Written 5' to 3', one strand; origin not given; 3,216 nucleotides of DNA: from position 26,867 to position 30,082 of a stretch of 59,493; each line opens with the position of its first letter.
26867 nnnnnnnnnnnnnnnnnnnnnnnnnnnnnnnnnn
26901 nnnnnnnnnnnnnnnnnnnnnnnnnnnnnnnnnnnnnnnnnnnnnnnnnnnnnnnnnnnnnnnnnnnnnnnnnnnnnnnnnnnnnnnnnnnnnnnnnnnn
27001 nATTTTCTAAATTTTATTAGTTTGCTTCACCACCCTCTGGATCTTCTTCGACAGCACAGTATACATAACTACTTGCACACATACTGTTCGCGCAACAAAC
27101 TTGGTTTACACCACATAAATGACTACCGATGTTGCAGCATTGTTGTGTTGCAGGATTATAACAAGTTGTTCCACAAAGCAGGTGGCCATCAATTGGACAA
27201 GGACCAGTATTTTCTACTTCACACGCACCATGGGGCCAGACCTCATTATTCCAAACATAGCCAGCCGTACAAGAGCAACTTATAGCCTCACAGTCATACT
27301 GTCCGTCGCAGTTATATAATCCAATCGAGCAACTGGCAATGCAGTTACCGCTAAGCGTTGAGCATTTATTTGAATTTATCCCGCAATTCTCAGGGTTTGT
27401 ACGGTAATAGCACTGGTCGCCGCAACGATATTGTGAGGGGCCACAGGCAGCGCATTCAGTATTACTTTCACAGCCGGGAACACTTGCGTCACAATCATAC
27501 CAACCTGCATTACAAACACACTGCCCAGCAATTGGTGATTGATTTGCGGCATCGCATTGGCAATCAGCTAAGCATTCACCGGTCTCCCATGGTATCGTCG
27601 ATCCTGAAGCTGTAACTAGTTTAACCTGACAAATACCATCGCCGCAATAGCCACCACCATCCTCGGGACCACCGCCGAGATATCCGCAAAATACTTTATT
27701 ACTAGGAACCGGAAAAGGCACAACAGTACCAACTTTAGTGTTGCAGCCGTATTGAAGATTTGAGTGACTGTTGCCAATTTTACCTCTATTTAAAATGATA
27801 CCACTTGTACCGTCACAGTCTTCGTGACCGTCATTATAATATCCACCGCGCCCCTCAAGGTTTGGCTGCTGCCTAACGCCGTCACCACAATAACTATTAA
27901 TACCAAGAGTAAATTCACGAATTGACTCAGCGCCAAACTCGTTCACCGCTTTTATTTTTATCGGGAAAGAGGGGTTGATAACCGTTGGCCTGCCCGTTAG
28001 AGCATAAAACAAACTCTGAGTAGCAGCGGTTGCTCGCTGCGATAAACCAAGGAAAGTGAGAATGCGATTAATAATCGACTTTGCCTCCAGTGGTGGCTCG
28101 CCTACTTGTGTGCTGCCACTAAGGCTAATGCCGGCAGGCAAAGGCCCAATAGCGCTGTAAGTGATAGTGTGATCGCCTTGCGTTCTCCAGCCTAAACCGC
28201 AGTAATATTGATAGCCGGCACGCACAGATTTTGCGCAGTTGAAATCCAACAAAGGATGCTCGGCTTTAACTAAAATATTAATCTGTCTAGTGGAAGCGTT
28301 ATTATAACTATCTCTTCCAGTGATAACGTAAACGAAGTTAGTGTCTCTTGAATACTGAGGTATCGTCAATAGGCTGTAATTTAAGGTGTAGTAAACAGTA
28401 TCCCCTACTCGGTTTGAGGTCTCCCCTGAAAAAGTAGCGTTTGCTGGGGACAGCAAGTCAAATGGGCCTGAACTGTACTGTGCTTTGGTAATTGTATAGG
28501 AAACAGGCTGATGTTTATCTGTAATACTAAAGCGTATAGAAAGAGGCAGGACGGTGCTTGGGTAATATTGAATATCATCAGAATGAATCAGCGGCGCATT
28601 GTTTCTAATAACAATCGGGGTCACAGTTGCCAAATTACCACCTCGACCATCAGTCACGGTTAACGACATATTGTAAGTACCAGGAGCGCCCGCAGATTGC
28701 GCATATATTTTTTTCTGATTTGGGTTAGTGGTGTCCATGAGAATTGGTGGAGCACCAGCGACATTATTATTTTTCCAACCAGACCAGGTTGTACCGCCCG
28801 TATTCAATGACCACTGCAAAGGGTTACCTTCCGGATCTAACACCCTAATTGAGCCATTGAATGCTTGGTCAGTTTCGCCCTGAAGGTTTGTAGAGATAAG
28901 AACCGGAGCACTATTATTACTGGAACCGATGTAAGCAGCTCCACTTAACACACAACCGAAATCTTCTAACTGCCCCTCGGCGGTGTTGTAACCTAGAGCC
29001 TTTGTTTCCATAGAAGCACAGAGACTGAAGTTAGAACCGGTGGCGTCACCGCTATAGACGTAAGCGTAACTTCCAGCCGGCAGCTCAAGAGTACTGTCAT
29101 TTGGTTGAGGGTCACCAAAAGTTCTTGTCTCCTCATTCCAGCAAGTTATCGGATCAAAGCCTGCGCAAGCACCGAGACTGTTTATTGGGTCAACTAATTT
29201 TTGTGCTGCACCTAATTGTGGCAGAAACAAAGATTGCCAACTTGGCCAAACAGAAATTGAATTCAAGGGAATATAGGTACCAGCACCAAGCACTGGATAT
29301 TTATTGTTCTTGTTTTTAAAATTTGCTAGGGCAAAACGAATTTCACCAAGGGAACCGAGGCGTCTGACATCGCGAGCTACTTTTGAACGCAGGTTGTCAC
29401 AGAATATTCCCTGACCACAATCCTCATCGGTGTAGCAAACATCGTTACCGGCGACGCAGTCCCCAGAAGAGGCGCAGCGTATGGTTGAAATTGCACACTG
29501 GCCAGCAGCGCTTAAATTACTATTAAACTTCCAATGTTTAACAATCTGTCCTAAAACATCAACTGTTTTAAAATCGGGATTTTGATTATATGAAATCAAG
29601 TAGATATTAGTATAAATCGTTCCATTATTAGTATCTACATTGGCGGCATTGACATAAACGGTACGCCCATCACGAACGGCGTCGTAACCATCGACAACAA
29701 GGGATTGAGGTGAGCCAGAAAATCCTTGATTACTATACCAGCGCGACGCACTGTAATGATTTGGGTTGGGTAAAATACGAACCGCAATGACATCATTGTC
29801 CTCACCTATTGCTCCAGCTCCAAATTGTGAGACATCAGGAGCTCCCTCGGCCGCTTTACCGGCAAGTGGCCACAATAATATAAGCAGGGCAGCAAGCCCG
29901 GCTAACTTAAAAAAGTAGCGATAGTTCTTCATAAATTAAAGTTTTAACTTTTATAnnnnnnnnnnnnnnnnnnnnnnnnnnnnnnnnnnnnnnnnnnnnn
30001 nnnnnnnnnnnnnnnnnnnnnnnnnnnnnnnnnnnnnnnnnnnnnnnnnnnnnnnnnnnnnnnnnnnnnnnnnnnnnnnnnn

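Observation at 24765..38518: A 13.7-kb co-directional cluster devoted to giant and anchored surface proteins, a candidate cell-surface or attachment system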

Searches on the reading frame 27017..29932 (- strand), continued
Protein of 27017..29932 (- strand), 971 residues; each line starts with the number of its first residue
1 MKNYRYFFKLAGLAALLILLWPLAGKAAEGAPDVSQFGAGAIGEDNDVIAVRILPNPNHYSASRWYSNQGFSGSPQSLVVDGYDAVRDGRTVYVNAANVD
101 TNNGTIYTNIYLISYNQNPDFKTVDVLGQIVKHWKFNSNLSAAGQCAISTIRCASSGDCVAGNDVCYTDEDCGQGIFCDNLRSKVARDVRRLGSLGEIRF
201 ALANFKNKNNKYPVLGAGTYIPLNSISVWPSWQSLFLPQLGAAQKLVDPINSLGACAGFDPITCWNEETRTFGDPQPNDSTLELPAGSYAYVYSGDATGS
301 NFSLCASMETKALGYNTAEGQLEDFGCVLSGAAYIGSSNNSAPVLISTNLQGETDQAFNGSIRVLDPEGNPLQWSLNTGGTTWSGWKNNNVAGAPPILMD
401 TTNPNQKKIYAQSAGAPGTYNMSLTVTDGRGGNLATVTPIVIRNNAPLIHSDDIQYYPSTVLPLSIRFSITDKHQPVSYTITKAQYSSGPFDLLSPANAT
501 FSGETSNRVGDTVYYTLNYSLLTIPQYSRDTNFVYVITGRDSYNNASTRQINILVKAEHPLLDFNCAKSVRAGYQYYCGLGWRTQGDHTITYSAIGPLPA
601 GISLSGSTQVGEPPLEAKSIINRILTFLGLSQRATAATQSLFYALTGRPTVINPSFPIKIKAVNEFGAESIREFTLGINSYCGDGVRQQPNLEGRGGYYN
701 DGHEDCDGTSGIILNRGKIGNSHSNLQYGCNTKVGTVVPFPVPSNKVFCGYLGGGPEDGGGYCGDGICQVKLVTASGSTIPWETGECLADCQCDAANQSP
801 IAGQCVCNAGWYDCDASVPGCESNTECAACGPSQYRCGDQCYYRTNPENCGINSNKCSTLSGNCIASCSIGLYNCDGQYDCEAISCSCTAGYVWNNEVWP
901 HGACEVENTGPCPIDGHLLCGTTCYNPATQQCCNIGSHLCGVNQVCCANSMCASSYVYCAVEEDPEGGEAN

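Call 64: fold_search(model_id=the predicted structure, library=pdb)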
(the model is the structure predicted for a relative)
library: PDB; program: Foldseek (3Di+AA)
matches with E <= 10: 1932; with E <= 0.001: 1143
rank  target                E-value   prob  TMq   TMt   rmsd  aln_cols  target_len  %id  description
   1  6vg4_A                1.2e-11  1.00  0.12  0.16  23.2       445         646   13  Human protocadherin 10 ectodomain (released 2020-03-11)
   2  5j5j_A                5.3e-11  1.00  0.10  0.16  20.4       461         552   11  Crystal structure of a chimera of human Desmocollin-2 EC1 and human Desmoglein-2 EC2-EC5 (released 2016-06-22)
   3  5erd_A                7.0e-11  1.00  0.09  0.14  21.1       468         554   12  Crystal structure of human Desmoglein-2 ectodomain (released 2016-06-22)
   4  5erd_B                1.5e-10  1.00  0.10  0.15  19.8       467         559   12  Crystal structure of human Desmoglein-2 ectodomain (released 2016-06-22)
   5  2rjm                  1.8e-10  1.00  0.15  0.38  12.3       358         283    8  3Ig structure of titin domains I67-I69 E-to-A mutated variant (released 2008-01-22)
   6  6vfw_E                2.2e-10  1.00  0.12  0.21  22.9       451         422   11  Crystal structure of human delta protocadherin 10 EC1-EC4 (released 2020-03-11)
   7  5szl_D                2.5e-10  1.00  0.12  0.21  15.0       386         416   12  Protocadherin gamma A1 extracellular cadherin domains 1-4 (released 2016-10-19)
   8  4fqp_A                2.6e-10  1.00  0.17  0.38   9.6       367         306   13  Crystal structure of human Nectin-like 5 full ectodomain (D1-D3) (released 2012-08-22)
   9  5iry_A                3.0e-10  1.00  0.12  0.18  20.1       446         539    9  Crystal structure of human Desmocollin-1 ectodomain (released 2016-06-22)
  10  4u7m                  3.5e-10  1.00  0.14  0.31  12.8       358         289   12  LRIG1 extracellular domain: Structure and Function Analysis (released 2015-04-08)
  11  5szr_B                4.1e-10  1.00  0.12  0.22  23.7       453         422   12  Protocadherin Gamma B2 extracellular cadherin domains 3-6 (released 2016-10-19)
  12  6vfw_A                4.8e-10  1.00  0.12  0.21  23.3       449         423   11  Crystal structure of human delta protocadherin 10 EC1-EC4 (released 2020-03-11)
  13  5v5x_D                4.8e-10  1.00  0.12  0.22  27.4       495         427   14  Protocadherin gammaB7 EC3-6 cis-dimer structure (released 2017-11-01)
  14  7sqc_F0               5.1e-10  1.00  0.17  0.42  13.4       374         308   11  Ciliary C1 central pair apparatus isolated from Chlamydomonas reinhardtii (released 2022-04-13)
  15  6bx7                  5.1e-10  1.00  0.12  0.20  21.5       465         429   12  Crystal Structure of Human Protocadherin-1 EC1-4 (released 2018-12-19)
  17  8beg_A                5.4e-10  1.00  0.13  0.18  22.4       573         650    8  Structure of Ig-like domains from PrgB (released 2022-11-30)
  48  8beg_B                3.3e-09  1.00  0.13  0.17  14.6       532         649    9  Structure of Ig-like domains from PrgB (released 2022-11-30)
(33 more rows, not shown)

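Call 69: search_protein_families(library=pfam, proteins=[L052:155-2836:+, L052:3128-5086:+, L052:8819-10213:+, L074:5777-8509:+, L074:10848-11417:+, L074:12382-13233:+, L022:1381-1755:+, L022:12917-13894:+, L022:9086-9814:+, L022:17049-18920:+], max_evalue=0.01)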
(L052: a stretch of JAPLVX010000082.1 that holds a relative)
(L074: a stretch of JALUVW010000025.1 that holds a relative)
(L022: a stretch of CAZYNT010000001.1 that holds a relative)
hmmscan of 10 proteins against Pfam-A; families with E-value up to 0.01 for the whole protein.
L052:155-2836:+ (893 aa): 0 families

L052:3128-5086:+ (652 aa): 1 family
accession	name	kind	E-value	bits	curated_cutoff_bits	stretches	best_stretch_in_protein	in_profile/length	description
PF18962.6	Por_Secre_tail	-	6.9e-10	39.5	27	1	586-649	1-73/75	Secretion system C-terminal sorting domain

L052:8819-10213:+ (464 aa): 2 families
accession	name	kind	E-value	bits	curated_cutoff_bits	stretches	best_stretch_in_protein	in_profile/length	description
PF00152.25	tRNA-synt_2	-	3.5e-116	388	25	1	118-434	1-307/308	tRNA synthetases class II (D, K and N)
PF01336.31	tRNA_anti-codon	-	3.8e-15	56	27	1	17-100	2-75/75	OB-fold nucleic acid binding domain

L074:5777-8509:+ (910 aa): 22 families
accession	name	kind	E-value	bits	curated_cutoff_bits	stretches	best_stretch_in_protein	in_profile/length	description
PF07724.20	AAA_2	-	7.7e-57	192.4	27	2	649-808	1-164/166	AAA domain (Cdc48 subfamily)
PF10431.15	ClpB_D2-small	-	2.7e-20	72.6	21.9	1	816-896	1-81/81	C-terminal, D2-small domain, of ClpB protein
PF00004.35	AAA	-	8.2e-19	68.8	21.2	2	655-760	2-110/131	ATPase family associated with various cellular activities (AAA)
PF07728.20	AAA_5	-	3.5e-16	59.9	22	2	654-769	2-124/139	AAA domain (dynein-related subfamily)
PF17871.7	AAA_lid_9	-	1.8e-09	37.9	22.8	1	517-579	3-65/104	AAA lid domain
PF00158.32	Sigma54_activat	-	4.2e-08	33.5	20.2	1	642-767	13-143/168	Sigma-54 interaction domain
PF13401.12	AAA_22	-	1.3e-07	32.4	27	1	655-744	9-110/130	AAA domain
PF13191.12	AAA_16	-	2e-06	28.9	32.6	1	357-403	3-57/167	AAA ATPase domain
PF05673.19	DUF815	-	1.1e-05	25.2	23.8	0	363-420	40-98/249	Protein of unknown function (DUF815)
PF12775.13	AAA_7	-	1.6e-05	24.9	25.8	0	653-702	35-84/181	P-loop containing dynein motor region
PF20703.3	nSTAND1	-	9e-05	22.7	27.1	1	358-524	18-197/379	Novel STAND NTPase 1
PF02861.25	Clp_N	-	0.00013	22.5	20.7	1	183-228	4-51/53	Clp amino terminal domain, pathogenicity island component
PF03193.22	RsgA_GTPase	-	0.00013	22.3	30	0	353-398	87-129/174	RsgA GTPase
PF13173.12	AAA_14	-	0.00018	22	27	0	655-730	6-74/129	AAA domain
PF20720.3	nSTAND3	-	0.00068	19.8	27.2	0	655-688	21-52/155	Novel STAND NTPase 3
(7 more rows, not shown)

L074:10848-11417:+ (189 aa): 0 families

L074:12382-13233:+ (283 aa): 1 family
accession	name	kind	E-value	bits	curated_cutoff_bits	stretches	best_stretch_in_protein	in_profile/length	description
PF02673.24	BacA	-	1.4e-78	264.6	33.4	1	7-275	1-256/257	Bacitracin resistance protein BacA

L022:1381-1755:+ (124 aa): 3 families
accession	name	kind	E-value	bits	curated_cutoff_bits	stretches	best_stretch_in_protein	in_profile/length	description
PF18895.5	T4SS_pilin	-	4.7e-12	46.2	26.6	1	50-119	3-71/71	Type IV secretion system pilin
PF04746.17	DUF575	-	0.0025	18.5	25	1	55-95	8-48/101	Protein of unknown function (DUF575)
PF04956.18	TrbC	-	0.0051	17.4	27.9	0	55-117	40-96/98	TrbC/VIRB2 pilin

L022:12917-13894:+ (325 aa): 2 families
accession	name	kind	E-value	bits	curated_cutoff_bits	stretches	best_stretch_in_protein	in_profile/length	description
PF18884.5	TSP3_bac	-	3.4e-05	24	25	1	263-285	1-22/22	Bacterial TSP3 repeat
PF11337.13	DUF3139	-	0.0072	17.3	27.3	0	3-46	2-48/83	Protein of unknown function (DUF3139)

L022:9086-9814:+ (242 aa): 5 families
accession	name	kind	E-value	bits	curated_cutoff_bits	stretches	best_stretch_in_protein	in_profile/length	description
PF13561.12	adh_short_C2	-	2.9e-66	223.9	27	1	12-239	1-235/236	Enoyl-(Acyl carrier protein) reductase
PF00106.31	adh_short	-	1.9e-55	187.9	26.6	1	6-191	1-193/195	short chain dehydrogenase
PF08659.16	KR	-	3.9e-09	37.1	22.6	1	50-178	57-176/180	KR domain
PF23441.1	SDR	-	2.4e-06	27.6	27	1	61-239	76-255/258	SDR-like rossmann domain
PF01370.27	Epimerase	-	0.00013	21.9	20.9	1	9-99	2-89/240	NAD dependent epimerase/dehydratase family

L022:17049-18920:+ (623 aa): 6 families
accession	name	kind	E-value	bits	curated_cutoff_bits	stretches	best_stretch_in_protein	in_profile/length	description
PF16576.10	HlyD_D23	-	9e-18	64.8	30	2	405-560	56-214/214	Barrel-sandwich domain of CusB or HlyD membrane-fusion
PF13437.12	HlyD_3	-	7.6e-15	56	22.2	1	449-548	1-95/106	HlyD family secretion protein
PF13533.13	Biotin_lipoyl_2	-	9.1e-06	25.8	29.8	1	82-114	1-31/32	Biotin-lipoyl like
PF00358.26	PTS_EIIA_1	-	0.0067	16.6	27.2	0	97-119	86-108/127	phosphoenolpyruvate-dependent sugar phosphotransferase system, EIIA 1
PF00038.26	Filament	-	0.0084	16.2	40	0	273-413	137-280/313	Intermediate filament protein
PF00364.28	Biotin_lipoyl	-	0.009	16.3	22.1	0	87-121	6-43/73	Biotin-requiring enzyme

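Call 92: search_protein_families(library=phrogs, proteins=[window:27017-29932:-], max_evalue=0.001)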
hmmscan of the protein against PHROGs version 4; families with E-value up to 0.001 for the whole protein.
window:27017-29932:- (971 aa): 0 families

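Call 93: search_protein_families(library=padloc, proteins=[window:27017-29932:-], max_evalue=0.001)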
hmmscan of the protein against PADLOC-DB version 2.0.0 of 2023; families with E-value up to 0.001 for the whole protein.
window:27017-29932:- (971 aa): 0 families

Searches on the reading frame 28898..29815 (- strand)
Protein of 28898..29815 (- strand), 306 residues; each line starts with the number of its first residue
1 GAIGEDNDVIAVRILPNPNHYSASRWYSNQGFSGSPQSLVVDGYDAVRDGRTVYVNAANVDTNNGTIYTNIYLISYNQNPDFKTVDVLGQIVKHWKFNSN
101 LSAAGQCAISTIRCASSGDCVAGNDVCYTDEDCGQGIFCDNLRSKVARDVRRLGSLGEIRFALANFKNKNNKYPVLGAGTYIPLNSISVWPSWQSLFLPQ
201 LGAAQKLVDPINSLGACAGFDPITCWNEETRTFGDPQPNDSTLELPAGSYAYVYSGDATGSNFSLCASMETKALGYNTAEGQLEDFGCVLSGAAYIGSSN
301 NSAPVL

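Call 80: search_protein_representatives(protein=window:28898-29815:-)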
Query: 306 residues. Proteins with E-value up to 0.001 (for the whole library): 1362; up to 1e-10: 1242; up to 1e-30: 537. The best 150 are listed.
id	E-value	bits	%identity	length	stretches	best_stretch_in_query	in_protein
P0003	2.0e-177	605.6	86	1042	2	118-306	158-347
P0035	2.6e-124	431.2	64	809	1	3-306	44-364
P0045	3.5e-105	368.4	57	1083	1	5-304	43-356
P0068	2.0e-104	365.9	59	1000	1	6-306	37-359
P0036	4.9e-99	348.2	56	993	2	117-306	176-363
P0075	6.3e-97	341.2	56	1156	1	4-305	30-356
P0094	1.9e-95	336.4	55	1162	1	5-305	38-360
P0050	2.2e-95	336.2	57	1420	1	7-304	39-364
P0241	3.0e-95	335.7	54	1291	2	4-130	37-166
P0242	2.8e-94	332.6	55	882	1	6-306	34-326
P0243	2.4e-93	329.5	55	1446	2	3-273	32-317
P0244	3.6e-93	328.9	55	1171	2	5-127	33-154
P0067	7.2e-93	327.9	51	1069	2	108-304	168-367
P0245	7.3e-93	327.9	54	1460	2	117-304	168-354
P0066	7.6e-93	327.8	54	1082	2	105-304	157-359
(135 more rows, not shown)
